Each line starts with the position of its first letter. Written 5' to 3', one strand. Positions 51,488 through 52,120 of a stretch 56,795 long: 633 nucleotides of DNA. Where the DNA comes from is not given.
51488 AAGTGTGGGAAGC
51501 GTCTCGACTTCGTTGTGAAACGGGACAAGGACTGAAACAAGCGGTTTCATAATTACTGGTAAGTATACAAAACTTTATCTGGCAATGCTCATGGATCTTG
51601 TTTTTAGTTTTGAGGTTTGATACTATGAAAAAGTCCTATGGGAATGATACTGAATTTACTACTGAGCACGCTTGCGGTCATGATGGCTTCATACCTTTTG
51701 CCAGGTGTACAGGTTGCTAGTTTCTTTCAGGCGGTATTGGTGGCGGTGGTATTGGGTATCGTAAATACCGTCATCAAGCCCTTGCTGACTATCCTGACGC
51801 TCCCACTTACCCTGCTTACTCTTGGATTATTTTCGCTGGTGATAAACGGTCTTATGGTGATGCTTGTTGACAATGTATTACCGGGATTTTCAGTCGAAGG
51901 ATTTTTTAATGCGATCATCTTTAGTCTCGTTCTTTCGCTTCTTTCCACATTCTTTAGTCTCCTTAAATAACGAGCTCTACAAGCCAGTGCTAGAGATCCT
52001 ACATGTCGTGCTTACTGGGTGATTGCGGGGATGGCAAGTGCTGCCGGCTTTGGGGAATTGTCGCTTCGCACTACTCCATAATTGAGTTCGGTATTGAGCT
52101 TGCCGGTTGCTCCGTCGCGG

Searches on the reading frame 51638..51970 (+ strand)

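Call 83: search_protein_families(library=pfam, proteins=[window:51638-51970:+], max_evalue=0.01)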
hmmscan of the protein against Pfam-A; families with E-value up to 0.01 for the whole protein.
window:51638-51970:+ (110 aa): 1 family
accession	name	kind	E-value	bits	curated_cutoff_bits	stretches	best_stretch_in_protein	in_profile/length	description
PF04020.18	Phage_holin_4_2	-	1.1e-32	113.2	28.8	1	1-105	1-105/105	Mycobacterial 4 TMS phage holin, superfamily IV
